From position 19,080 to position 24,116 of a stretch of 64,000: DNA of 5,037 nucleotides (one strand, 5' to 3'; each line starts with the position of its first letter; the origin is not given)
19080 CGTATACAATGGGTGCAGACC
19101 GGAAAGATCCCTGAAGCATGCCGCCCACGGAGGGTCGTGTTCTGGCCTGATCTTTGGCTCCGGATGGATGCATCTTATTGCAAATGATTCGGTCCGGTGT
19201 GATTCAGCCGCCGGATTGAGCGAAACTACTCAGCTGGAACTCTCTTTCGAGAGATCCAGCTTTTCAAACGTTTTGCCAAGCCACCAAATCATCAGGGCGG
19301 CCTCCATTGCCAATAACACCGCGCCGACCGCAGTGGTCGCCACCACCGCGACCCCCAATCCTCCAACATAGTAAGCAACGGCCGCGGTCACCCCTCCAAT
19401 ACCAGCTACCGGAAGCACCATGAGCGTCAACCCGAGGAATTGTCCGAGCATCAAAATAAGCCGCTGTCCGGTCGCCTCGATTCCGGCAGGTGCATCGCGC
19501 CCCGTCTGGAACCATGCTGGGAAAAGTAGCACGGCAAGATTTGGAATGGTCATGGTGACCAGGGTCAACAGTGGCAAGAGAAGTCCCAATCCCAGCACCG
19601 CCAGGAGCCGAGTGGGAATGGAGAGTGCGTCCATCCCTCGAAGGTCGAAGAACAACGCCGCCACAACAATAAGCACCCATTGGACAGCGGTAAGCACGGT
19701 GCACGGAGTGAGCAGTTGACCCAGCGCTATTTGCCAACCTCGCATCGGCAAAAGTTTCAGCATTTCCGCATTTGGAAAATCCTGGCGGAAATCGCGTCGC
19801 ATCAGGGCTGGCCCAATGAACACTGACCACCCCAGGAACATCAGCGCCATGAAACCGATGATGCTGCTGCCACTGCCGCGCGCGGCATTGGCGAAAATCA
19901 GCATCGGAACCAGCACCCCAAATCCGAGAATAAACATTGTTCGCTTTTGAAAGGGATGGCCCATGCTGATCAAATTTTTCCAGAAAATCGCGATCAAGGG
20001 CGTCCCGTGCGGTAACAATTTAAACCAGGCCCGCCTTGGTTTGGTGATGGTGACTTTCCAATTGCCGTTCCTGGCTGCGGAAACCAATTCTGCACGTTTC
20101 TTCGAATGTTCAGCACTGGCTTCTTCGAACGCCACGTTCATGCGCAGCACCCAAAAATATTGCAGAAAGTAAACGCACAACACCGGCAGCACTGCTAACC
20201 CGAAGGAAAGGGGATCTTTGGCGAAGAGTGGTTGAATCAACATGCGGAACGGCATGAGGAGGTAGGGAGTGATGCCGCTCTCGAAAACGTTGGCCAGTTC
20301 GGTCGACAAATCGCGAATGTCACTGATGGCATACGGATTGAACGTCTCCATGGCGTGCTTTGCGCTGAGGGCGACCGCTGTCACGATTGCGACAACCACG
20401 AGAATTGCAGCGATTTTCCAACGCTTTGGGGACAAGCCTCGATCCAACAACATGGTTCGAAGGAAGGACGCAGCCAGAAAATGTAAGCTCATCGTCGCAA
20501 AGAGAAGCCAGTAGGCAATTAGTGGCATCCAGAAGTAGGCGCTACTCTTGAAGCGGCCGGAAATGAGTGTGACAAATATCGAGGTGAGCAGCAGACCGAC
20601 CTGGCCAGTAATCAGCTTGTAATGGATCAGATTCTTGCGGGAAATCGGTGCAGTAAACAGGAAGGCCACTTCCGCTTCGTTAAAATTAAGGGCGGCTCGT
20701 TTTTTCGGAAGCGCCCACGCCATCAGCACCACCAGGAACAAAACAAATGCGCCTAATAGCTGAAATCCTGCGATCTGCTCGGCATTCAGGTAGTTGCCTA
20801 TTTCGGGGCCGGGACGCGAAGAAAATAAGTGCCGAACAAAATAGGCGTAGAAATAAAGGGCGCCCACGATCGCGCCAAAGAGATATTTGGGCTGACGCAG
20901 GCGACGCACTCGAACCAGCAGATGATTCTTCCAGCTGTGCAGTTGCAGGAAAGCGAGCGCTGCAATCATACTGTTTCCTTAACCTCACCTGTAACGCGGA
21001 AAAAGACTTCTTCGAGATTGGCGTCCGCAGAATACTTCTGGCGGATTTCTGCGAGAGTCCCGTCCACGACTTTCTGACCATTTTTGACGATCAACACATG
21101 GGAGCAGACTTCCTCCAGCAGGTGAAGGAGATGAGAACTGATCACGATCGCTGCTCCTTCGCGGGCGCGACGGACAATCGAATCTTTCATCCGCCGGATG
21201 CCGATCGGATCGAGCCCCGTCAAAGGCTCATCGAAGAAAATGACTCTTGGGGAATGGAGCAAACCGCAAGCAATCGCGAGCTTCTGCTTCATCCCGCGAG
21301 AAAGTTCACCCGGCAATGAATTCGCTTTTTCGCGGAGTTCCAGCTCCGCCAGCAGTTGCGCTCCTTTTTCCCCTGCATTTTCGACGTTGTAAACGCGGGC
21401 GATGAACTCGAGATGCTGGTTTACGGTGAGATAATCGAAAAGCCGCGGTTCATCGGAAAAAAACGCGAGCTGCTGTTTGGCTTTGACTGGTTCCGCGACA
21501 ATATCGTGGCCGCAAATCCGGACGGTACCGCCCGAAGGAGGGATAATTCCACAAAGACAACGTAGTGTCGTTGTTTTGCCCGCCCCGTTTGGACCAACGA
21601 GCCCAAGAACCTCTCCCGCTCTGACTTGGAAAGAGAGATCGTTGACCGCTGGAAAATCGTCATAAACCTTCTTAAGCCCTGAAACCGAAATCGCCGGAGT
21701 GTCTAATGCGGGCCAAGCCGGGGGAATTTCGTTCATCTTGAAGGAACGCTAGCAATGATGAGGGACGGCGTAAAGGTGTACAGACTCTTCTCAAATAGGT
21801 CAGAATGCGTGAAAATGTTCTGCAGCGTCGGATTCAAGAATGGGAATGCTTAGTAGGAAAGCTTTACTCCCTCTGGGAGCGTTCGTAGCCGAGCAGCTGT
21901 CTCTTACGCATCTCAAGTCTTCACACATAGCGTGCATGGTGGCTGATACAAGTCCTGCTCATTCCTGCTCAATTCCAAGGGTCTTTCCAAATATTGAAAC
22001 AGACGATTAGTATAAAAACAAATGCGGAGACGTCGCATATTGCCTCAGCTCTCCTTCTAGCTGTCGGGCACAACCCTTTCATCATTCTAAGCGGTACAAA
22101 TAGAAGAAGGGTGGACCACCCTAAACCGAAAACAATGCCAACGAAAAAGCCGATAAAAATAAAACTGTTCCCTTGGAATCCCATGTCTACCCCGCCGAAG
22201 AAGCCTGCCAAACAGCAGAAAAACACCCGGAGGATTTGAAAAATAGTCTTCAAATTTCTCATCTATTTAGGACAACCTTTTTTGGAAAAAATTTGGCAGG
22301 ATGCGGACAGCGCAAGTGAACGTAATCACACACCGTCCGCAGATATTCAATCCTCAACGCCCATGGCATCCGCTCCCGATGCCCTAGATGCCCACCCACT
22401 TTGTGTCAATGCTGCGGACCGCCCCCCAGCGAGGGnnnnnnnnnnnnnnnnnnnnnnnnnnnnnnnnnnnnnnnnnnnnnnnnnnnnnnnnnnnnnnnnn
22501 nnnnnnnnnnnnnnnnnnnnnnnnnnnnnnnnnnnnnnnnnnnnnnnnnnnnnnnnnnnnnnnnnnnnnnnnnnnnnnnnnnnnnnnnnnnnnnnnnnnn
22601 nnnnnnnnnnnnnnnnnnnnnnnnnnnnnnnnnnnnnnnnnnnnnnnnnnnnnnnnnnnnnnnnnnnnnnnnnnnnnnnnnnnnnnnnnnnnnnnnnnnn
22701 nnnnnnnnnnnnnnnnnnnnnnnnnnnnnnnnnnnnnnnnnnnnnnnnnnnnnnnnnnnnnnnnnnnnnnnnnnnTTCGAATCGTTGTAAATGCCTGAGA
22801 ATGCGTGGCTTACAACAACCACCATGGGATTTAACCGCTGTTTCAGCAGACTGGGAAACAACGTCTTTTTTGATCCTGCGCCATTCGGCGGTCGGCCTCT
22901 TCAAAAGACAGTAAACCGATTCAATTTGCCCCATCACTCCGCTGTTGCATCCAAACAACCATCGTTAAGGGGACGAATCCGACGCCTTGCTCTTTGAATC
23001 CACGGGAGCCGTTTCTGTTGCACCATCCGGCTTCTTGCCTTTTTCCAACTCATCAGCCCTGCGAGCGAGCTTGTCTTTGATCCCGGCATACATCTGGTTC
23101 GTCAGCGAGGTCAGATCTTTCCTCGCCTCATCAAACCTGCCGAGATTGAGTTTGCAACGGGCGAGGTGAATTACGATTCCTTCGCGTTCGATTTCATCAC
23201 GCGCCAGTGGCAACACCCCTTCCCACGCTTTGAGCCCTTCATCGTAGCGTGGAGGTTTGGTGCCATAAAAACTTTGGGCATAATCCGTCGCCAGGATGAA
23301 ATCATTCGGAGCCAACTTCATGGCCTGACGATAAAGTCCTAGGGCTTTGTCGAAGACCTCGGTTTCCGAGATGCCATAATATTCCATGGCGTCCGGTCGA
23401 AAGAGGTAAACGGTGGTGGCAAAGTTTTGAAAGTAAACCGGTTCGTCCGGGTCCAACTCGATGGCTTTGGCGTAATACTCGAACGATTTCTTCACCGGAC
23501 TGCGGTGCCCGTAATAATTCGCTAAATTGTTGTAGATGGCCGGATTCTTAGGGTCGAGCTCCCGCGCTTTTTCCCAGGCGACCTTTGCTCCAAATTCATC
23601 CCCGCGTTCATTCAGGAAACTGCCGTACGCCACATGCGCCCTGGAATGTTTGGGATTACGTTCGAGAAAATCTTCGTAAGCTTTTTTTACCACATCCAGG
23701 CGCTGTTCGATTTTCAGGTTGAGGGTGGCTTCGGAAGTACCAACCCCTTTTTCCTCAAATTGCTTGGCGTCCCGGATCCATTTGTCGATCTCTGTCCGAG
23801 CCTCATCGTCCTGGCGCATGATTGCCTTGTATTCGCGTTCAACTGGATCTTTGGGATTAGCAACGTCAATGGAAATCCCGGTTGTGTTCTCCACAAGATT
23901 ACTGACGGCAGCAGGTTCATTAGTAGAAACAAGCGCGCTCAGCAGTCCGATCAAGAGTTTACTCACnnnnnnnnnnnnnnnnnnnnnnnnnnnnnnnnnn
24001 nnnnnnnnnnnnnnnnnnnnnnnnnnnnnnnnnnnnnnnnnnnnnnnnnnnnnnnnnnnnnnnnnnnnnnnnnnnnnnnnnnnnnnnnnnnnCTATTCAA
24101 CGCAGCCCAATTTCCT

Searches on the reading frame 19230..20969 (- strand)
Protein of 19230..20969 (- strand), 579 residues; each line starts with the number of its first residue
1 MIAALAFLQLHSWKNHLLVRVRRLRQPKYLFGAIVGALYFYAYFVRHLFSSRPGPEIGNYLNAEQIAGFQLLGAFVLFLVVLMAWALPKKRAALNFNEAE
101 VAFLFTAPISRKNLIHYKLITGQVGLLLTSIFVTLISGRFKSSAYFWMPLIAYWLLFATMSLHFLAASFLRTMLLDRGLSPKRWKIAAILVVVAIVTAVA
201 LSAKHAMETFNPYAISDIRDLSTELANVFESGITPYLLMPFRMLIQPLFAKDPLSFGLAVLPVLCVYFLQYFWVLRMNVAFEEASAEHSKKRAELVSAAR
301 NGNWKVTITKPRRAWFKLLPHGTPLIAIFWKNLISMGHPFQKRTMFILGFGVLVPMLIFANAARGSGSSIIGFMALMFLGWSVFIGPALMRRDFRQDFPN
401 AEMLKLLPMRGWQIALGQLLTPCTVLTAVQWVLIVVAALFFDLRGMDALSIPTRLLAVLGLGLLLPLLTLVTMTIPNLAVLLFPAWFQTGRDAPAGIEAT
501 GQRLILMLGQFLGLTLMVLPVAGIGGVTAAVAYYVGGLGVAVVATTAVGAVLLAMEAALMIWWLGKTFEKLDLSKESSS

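Call 39: search_protein_families(library=pfam, proteins=[window:19230-20969:-], max_evalue=0.001)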
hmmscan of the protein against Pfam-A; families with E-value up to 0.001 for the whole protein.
window:19230-20969:- (579 aa): 1 family
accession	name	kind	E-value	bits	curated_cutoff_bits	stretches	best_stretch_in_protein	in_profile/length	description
PF16962.11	ABC_export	-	4.9e-25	88.4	29.7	1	4-554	3-521/531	Putative ABC exporter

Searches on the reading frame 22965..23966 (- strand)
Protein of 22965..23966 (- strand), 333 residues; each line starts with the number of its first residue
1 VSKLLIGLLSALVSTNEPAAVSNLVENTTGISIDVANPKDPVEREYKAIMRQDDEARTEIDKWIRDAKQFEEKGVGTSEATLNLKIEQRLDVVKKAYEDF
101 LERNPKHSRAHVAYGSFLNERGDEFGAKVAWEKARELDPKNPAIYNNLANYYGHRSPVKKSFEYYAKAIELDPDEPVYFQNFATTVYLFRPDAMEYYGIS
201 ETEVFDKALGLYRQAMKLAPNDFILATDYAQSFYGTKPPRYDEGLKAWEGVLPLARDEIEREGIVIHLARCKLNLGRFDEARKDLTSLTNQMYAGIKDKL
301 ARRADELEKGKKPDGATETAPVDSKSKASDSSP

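Call 39: search_protein_families(library=pfam, proteins=[window:22965-23966:-], max_evalue=0.001)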
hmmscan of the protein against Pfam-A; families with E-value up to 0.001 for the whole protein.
window:22965-23966:- (333 aa): 10 families
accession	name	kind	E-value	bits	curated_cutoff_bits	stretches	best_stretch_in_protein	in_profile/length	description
PF13431.12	TPR_17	-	1.8e-15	56.3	24.4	0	131-154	2-25/34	Tetratricopeptide repeat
PF13428.12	TPR_14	-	6.7e-11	42.2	23.5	0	109-150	2-43/44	Tetratricopeptide repeat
PF07719.23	TPR_2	-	1.2e-10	41.1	27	0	143-174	2-33/34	Tetratricopeptide repeat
PF00515.34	TPR_1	-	3.7e-10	39.6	27.8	0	143-174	2-33/34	Tetratricopeptide repeat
PF13432.12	TPR_16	-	1.1e-08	35.7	32.7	0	95-123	18-46/65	Tetratricopeptide repeat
PF13414.12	TPR_11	-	2.2e-08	34.1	26.8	1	128-152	14-38/42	TPR repeat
PF14559.12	TPR_19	-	4e-08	33.9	25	0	263-289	26-52/68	Tetratricopeptide repeat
PF13181.12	TPR_8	-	1.7e-07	31.3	25.7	0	144-174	3-33/34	Tetratricopeptide repeat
PF13424.12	TPR_12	-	6.4e-05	23.5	30.1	0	143-171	4-32/77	Tetratricopeptide repeat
PF23914.1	TPR_CcmH_CycH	-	0.00015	22.1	42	0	101-150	43-92/158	Cytochrome c-type biogenesis protein H TPR domain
